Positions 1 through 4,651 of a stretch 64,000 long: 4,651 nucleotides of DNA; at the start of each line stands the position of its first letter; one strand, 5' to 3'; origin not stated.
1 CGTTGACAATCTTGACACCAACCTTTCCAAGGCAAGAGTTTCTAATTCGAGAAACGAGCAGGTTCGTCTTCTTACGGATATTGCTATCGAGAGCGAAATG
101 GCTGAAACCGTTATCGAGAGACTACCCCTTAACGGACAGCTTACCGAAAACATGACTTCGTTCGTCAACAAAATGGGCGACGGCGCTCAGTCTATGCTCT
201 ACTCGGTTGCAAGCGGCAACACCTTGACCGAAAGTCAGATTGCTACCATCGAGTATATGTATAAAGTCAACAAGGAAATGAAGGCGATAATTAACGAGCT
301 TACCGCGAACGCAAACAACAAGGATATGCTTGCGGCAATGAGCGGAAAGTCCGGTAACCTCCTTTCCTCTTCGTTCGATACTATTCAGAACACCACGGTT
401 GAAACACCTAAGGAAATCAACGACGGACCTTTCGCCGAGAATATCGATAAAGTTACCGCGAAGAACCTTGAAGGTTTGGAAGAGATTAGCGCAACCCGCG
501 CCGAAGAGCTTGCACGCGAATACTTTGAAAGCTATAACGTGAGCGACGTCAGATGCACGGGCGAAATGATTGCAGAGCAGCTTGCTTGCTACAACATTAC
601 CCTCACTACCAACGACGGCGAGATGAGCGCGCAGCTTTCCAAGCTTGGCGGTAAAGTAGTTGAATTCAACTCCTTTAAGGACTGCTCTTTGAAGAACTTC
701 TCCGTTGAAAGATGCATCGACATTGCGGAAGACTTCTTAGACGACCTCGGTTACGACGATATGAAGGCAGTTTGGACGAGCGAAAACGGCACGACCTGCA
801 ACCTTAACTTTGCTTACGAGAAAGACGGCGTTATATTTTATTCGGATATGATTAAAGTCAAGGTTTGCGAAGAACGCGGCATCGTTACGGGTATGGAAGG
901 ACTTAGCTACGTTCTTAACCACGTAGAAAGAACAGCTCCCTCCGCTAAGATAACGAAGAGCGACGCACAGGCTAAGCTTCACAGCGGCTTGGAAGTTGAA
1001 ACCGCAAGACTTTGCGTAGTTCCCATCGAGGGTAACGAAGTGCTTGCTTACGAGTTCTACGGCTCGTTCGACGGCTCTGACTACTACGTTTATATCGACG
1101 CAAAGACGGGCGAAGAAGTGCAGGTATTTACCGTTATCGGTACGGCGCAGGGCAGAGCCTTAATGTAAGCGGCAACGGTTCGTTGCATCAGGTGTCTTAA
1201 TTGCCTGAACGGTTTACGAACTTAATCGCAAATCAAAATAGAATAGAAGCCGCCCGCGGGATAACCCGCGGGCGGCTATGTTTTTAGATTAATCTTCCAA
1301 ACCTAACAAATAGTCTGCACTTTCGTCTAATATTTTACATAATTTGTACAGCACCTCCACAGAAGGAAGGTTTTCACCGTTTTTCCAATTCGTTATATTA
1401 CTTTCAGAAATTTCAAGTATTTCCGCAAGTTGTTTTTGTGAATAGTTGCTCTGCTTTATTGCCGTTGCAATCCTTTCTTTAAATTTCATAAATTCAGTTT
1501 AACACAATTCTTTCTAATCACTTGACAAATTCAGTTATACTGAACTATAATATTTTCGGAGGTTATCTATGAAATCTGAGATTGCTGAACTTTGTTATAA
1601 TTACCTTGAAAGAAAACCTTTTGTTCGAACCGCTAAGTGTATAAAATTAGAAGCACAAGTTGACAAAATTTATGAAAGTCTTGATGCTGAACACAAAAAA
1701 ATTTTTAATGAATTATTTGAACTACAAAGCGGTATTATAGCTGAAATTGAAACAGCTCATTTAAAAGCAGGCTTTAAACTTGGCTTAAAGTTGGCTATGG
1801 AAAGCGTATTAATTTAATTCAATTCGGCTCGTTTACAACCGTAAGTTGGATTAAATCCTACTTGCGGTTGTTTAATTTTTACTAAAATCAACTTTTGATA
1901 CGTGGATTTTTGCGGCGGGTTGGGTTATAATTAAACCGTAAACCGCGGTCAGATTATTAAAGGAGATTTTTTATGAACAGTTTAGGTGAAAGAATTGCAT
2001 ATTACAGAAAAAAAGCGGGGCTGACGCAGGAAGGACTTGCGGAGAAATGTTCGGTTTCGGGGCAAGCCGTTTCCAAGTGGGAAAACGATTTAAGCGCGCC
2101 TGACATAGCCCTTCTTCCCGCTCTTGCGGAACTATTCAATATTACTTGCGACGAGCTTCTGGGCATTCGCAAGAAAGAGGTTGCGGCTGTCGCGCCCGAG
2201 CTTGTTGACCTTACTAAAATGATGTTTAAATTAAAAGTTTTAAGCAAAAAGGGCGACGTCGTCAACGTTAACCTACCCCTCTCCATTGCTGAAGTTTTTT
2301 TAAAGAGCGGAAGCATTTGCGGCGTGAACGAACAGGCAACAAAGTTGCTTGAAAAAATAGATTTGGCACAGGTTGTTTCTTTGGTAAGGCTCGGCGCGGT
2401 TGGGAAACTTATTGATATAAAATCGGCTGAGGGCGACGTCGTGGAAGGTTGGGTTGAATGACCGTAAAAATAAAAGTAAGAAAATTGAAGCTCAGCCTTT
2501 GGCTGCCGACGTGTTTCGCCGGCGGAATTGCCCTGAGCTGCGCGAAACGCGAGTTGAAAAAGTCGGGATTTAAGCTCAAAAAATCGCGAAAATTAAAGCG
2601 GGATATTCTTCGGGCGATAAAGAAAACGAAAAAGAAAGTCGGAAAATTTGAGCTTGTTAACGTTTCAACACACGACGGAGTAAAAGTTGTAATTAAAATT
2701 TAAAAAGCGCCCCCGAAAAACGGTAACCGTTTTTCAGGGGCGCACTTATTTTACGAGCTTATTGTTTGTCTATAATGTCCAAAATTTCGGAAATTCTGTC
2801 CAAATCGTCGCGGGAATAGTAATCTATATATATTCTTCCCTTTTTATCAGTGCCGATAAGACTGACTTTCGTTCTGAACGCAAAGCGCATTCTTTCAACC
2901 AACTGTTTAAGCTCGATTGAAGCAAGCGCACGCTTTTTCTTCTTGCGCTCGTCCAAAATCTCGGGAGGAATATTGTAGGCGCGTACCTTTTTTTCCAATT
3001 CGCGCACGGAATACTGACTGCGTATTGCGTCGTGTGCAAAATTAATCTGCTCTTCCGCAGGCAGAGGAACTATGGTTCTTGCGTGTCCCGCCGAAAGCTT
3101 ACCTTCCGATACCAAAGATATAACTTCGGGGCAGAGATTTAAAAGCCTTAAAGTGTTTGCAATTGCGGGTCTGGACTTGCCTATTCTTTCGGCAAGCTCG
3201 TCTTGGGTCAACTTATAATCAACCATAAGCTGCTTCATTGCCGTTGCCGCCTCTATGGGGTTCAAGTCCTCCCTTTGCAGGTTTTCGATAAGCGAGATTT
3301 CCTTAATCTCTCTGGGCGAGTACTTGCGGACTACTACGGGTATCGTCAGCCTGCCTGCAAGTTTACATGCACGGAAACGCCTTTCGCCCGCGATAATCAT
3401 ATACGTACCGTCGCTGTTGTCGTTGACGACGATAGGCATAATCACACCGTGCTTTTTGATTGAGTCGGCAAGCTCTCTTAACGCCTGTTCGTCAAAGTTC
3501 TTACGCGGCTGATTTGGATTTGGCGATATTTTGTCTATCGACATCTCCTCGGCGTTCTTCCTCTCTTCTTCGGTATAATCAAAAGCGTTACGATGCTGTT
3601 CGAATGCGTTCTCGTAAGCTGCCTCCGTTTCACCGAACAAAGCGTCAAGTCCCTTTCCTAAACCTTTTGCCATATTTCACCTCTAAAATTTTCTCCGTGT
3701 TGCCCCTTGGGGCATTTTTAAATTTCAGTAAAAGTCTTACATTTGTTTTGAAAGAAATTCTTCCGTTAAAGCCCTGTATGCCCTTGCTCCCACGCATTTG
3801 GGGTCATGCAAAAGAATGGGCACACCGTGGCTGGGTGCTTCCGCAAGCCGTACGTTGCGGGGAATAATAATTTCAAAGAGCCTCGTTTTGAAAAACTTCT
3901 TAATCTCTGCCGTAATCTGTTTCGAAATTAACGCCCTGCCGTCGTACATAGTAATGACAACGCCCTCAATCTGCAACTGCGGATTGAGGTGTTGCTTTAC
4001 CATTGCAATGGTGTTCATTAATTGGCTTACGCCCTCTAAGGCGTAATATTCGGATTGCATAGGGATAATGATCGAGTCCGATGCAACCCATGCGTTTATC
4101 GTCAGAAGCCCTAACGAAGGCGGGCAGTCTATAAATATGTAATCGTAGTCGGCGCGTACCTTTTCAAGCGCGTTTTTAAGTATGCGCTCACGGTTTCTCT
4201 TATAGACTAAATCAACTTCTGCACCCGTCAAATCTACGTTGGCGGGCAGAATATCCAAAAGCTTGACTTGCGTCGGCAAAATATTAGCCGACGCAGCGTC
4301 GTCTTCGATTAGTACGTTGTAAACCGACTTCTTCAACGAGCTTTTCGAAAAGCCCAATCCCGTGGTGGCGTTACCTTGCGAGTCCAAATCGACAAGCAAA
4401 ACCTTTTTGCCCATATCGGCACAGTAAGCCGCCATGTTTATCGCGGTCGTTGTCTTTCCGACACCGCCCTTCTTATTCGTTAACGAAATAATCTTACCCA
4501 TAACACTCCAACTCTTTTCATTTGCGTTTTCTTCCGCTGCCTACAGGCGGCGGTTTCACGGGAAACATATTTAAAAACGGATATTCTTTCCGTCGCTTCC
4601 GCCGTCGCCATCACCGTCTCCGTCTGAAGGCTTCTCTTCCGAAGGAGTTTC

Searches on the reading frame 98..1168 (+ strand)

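Call 35: search_protein_families(library=pfam, proteins=[window:98-1168:+])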
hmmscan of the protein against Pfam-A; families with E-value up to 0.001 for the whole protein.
window:98-1168:+ (356 aa): 3 families
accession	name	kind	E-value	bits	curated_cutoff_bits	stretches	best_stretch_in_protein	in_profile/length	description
PF14620.12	YPEB_PepSY1-2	-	1.6e-39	136.4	31.7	1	90-280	2-194/195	YpeB sporulation, PepSY1 and PepSY2 domains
PF20769.2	YPEB_N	-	2.3e-08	34.5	27.3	1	2-77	57-132/136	YpeB N-terminal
PF03413.25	PepSY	-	6.5e-07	30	24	1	285-340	2-56/60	Peptidase propeptide and YPEB domain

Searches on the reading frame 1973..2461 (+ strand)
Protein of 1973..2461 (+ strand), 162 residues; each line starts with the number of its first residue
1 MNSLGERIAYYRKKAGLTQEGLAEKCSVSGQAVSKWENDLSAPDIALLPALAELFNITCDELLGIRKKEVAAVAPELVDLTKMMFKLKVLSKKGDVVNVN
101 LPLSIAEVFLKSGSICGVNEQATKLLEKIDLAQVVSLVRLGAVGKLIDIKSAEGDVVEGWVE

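Call 35: search_protein_families(library=pfam, proteins=[window:1973-2461:+])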
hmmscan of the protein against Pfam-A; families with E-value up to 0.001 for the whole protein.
window:1973-2461:+ (162 aa): 3 families
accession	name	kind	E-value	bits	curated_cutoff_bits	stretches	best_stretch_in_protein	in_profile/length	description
PF01381.28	HTH_3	-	1.3e-14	54.4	23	1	8-62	1-55/55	Helix-turn-helix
PF13560.12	HTH_31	-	2.1e-09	38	27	1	4-58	2-57/64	Helix-turn-helix domain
PF12844.13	HTH_19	-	7.3e-08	32.6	30.2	1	5-63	1-59/64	Helix-turn-helix domain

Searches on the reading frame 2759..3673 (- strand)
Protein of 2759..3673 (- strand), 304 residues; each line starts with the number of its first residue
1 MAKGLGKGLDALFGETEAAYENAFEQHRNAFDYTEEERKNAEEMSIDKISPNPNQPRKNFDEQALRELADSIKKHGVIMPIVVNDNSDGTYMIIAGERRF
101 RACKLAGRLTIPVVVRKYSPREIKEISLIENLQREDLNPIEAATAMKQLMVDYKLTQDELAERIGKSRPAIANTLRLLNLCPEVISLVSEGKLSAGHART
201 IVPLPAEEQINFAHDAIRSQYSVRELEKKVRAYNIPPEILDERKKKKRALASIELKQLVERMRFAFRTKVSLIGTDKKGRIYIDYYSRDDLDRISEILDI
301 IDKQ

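Call 35: search_protein_families(library=pfam, proteins=[window:2759-3673:-])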
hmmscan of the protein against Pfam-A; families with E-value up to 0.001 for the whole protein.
window:2759-3673:- (304 aa): 4 families
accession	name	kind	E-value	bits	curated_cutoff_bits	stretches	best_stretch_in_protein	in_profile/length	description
PF17762.8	HTH_ParB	-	2.5e-35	121.1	22.6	1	135-233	1-100/102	ParB HTH domain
PF02195.25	ParB_N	-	3.3e-31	107.7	26.3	1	41-133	3-95/95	ParB N-terminal domain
PF23552.2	ParB_C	-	0.00016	21.5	23.8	1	254-296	4-47/50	ParB dimerisation domain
PF01381.28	HTH_3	-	0.00045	20.6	23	0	147-172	2-27/55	Helix-turn-helix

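Call 41: find_encoding_contigs(protein=window:2759-3673:-, flank=10000, max_places=6)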
Protein window:2759-3673:- (304 aa): 2 contigs read that carry it; 1 place shown.
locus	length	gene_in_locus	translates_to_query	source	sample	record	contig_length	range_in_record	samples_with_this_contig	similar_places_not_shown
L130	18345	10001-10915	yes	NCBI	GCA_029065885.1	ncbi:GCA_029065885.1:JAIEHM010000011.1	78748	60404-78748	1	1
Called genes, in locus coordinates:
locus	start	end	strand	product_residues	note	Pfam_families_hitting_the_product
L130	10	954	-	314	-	PF14804:Jag_N, PF13083:KH_KhpA-B, PF01424:R3H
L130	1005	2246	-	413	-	PF02096:60KD_IMP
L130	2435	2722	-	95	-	PF01809:YidD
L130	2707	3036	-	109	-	PF00825:Ribonuclease_P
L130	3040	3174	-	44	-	PF00468:Ribosomal_L34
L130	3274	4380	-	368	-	PF00712:DNA_pol3_beta, PF02767:DNA_pol3_beta_2, PF02768:DNA_pol3_beta_3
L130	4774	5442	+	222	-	PF02527:GidB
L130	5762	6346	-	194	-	PF06866:DUF1256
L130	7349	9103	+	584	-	PF00004:AAA, PF17862:AAA_lid_3, PF01434:Peptidase_M41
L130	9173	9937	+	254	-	PF00142:Fer4_NifH (weak), PF00448:SRP54 (faint), PF01656:CbiA, PF02374:ArsA_ATPase (weak), PF06564:CBP_BcsQ, PF09140:MipZ, PF10609:ParA, PF13614:AAA_31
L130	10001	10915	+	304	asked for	PF02195:ParB_N, PF17762:HTH_ParB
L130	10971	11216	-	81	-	-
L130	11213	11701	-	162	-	PF12844:HTH_19, PF13560:HTH_31, PF01381:HTH_3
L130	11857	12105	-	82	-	PF20648:DUF6809 (weak)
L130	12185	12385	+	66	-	PF12844:HTH_19, PF01381:HTH_3, PF13443:HTH_26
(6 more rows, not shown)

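Call 56: find_homologous_proteins(query=window:2759-3673:-, max_evalue=1e-40)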
Query window:2759-3673:- (304 aa): 7961 proteins with E <= 1e-40 among 8000 candidates; the best 120 are listed.
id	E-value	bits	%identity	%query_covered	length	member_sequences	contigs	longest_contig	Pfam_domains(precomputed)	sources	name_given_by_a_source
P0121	7.2e-188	641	97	100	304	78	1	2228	PF17762.9,PF02195.27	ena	-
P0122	8.2e-182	621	94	100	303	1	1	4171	PF17762.9,PF02195.27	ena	-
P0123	4.7e-181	619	94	100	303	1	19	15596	PF17762.9,PF02195.27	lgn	-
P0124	2.6e-180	616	94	100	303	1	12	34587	PF17762.9,PF02195.27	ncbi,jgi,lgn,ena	jgi:ParB family chromosome partitioning protein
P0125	3.1e-179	613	92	100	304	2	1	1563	PF17762.9,PF02195.27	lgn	-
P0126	3.5e-179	612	93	100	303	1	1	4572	PF17762.9,PF02195.27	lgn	-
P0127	3.6e-179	612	93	100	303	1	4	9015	PF17762.9,PF02195.27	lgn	-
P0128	8.7e-176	601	91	100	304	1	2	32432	PF17762.9,PF02195.27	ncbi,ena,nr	ncbi:MAG: ParB/RepB/Spo0J family partition protein [Clostridia bacterium]|nr:ParB/RepB/Spo0J family 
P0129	1.1e-175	601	91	100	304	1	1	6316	PF17762.9,PF02195.27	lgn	-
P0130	2.8e-175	600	91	100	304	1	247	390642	PF17762.9,PF02195.27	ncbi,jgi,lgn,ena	-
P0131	2.9e-175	600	91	100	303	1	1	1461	PF17762.9,PF02195.27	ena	-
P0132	4.6e-175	599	91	100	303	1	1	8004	PF17762.9,PF02195.27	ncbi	-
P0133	5.1e-175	599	90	100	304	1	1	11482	PF17762.9,PF02195.27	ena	-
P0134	5.1e-175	599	91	100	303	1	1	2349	PF17762.9,PF02195.27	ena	-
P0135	6.9e-175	598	91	100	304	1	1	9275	PF17762.9,PF02195.27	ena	-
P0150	4.7e-173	592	91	99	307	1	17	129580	PF17762.9,PF02195.27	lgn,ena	-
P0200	2.3e-166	570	86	100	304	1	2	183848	PF17762.9,PF02195.27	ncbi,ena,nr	ncbi:MAG: ParB/RepB/Spo0J family partition protein [Clostridiales bacterium]|nr:ParB/RepB/Spo0J fami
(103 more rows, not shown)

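Call 57: find_encoding_contigs(protein=P0130, flank=10000, max_places=1)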
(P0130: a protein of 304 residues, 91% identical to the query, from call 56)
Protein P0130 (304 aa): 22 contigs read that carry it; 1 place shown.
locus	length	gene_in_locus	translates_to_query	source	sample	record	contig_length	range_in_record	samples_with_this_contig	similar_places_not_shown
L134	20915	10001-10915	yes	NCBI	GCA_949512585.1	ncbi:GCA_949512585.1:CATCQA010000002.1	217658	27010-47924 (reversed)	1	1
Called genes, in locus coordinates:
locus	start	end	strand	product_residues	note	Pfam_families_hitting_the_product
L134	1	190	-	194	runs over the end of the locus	PF06177:QueT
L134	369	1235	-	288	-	PF14804:Jag_N, PF13083:KH_KhpA-B, PF01424:R3H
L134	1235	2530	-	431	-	PF02096:60KD_IMP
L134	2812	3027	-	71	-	PF00825:Ribonuclease_P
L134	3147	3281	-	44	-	PF00468:Ribosomal_L34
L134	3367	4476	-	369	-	PF00712:DNA_pol3_beta, PF02767:DNA_pol3_beta_2, PF02768:DNA_pol3_beta_3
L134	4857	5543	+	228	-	PF02527:GidB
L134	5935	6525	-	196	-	PF06866:DUF1256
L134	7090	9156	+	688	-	PF00004:AAA, PF17862:AAA_lid_3, PF01434:Peptidase_M41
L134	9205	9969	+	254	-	PF00142:Fer4_NifH (weak), PF01656:CbiA, PF02374:ArsA_ATPase (faint), PF06564:CBP_BcsQ, PF09140:MipZ (faint), PF10609:ParA, PF13614:AAA_31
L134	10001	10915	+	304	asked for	PF02195:ParB_N, PF17762:HTH_ParB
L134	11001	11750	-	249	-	PF01936:NYN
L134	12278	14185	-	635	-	PF20769:YPEB_N, PF14620:YPEB_PepSY1-2, PF03413:PepSY (weak)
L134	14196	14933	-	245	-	PF01471:PG_binding_1, PF09374:PG_binding_3 (faint), PF07486:Hydrolase_2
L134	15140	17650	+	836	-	PF13306:LRR_5, PF13855:LRR_8 (faint), PF13306:LRR_5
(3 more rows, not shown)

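Call 58: find_encoding_contigs(protein=P0200, flank=10000, max_places=1)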
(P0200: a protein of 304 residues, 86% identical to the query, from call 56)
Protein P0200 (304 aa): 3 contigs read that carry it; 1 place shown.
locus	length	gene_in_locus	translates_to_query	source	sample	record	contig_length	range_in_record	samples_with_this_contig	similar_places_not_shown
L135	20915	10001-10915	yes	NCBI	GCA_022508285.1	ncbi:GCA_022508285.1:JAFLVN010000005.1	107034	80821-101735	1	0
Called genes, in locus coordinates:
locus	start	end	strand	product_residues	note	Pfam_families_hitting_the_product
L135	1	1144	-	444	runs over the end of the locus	PF02096:60KD_IMP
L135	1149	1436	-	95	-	PF01809:YidD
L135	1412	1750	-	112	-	PF00825:Ribonuclease_P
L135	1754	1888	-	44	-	PF00468:Ribosomal_L34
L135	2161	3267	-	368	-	PF00712:DNA_pol3_beta, PF02767:DNA_pol3_beta_2, PF02768:DNA_pol3_beta_3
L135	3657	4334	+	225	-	PF02527:GidB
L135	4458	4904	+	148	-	PF06908:YpsA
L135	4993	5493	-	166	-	-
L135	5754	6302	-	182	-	PF06866:DUF1256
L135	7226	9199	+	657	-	PF00004:AAA, PF07728:AAA_5 (faint), PF17862:AAA_lid_3, PF01434:Peptidase_M41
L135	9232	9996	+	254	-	PF00142:Fer4_NifH (weak), PF01656:CbiA, PF02374:ArsA_ATPase (weak), PF06564:CBP_BcsQ, PF09140:MipZ (weak), PF10609:ParA, PF13614:AAA_31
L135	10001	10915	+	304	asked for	PF02195:ParB_N, PF17762:HTH_ParB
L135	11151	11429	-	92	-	-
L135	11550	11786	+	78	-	PF12844:HTH_19, PF13560:HTH_31, PF01381:HTH_3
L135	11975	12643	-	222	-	-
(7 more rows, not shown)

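Call 60: find_encoding_contigs(protein=P0150, flank=10000, max_places=1)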
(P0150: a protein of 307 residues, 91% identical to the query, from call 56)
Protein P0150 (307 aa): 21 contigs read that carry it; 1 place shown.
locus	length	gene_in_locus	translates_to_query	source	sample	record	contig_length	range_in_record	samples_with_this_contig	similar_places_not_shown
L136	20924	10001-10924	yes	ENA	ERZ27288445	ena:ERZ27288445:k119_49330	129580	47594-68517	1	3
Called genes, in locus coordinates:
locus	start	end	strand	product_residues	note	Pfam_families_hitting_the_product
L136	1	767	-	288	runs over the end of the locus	PF14804:Jag_N, PF13083:KH_KhpA-B, PF01424:R3H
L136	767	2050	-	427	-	PF02096:60KD_IMP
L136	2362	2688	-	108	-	PF00825:Ribonuclease_P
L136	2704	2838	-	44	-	PF00468:Ribosomal_L34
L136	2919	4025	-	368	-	PF00712:DNA_pol3_beta, PF02767:DNA_pol3_beta_2, PF02768:DNA_pol3_beta_3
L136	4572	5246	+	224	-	PF02527:GidB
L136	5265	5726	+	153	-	PF06908:YpsA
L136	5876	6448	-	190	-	PF06866:DUF1256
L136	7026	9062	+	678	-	PF00004:AAA, PF07728:AAA_5 (faint), PF17862:AAA_lid_3, PF01434:Peptidase_M41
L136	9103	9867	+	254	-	PF00142:Fer4_NifH (weak), PF01656:CbiA, PF02374:ArsA_ATPase (weak), PF06564:CBP_BcsQ, PF09140:MipZ, PF10609:ParA, PF13614:AAA_31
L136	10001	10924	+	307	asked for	PF02195:ParB_N, PF17762:HTH_ParB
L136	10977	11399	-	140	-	PF00011:HSP20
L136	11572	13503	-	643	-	PF20769:YPEB_N, PF14620:YPEB_PepSY1-2, PF03413:PepSY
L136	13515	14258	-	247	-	PF01471:PG_binding_1, PF07486:Hydrolase_2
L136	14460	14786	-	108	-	PF01638:HxlR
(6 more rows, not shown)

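Call 62: find_encoding_contigs(protein=P0124, flank=10000, max_places=2)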
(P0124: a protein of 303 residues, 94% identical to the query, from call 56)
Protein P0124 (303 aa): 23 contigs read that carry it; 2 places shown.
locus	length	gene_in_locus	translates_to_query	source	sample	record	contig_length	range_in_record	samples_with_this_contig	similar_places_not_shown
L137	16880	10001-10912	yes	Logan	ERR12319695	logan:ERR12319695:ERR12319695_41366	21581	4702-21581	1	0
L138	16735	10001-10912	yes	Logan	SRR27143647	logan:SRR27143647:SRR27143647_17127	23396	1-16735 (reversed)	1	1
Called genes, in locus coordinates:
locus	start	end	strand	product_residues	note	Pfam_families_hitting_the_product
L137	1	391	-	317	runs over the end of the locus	PF14804:Jag_N, PF13083:KH_KhpA-B, PF01424:R3H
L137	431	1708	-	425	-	PF02096:60KD_IMP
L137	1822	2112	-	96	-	PF01809:YidD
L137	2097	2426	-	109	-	PF00825:Ribonuclease_P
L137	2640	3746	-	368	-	PF00712:DNA_pol3_beta, PF02767:DNA_pol3_beta_2, PF02768:DNA_pol3_beta_3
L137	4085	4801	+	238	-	PF02527:GidB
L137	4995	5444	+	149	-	PF02481:DNA_processg_A (weak), PF06908:YpsA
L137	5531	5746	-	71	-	-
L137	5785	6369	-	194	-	PF06866:DUF1256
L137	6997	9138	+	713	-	PF00004:AAA, PF07728:AAA_5 (faint), PF17862:AAA_lid_3, PF01434:Peptidase_M41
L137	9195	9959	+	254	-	PF00142:Fer4_NifH (weak), PF01656:CbiA, PF02374:ArsA_ATPase (weak), PF06564:CBP_BcsQ (weak), PF09140:MipZ, PF10609:ParA, PF13614:AAA_31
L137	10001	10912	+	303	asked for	PF02195:ParB_N, PF17762:HTH_ParB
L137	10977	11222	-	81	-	-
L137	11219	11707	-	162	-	PF12844:HTH_19, PF13560:HTH_31, PF01381:HTH_3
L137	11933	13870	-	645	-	PF20769:YPEB_N, PF14620:YPEB_PepSY1-2, PF03413:PepSY (faint)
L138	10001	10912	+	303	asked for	PF02195:ParB_N, PF17762:HTH_ParB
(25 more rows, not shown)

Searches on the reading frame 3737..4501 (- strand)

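Call 35: search_protein_families(library=pfam, proteins=[window:3737-4501:-])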
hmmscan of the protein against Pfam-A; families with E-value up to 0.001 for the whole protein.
window:3737-4501:- (254 aa): 8 families
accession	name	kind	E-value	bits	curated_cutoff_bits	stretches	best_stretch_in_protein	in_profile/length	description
PF13614.12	AAA_31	-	1.6e-67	227.3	27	1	3-178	2-177/177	AAA domain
PF01656.29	CbiA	-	4.7e-28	98.1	25.4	1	5-229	1-125/125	CobQ/CobB/MinD/ParA nucleotide binding domain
PF10609.15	ParA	-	1.2e-13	51.5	27.1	1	3-177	4-172/246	NUBPL iron-transfer P-loop NTPase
PF09140.17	MipZ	-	8e-12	45.5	20.7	1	4-161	2-142/262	ATPase MipZ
PF06564.18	CBP_BcsQ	-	5.3e-09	36.4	21.3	1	3-246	2-230/234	Cellulose biosynthesis protein BcsQ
PF00142.24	Fer4_NifH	-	8.1e-09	35.8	25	1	11-70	8-65/271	4Fe-4S iron sulfur cluster binding proteins, NifH/frxC family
PF02374.21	ArsA_ATPase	-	4e-06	26.7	24.3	1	10-40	8-38/305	Anion-transporting ATPase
PF00448.28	SRP54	-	1.1e-05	25.6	22.7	0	13-42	11-40/196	SRP54-type protein, GTPase domain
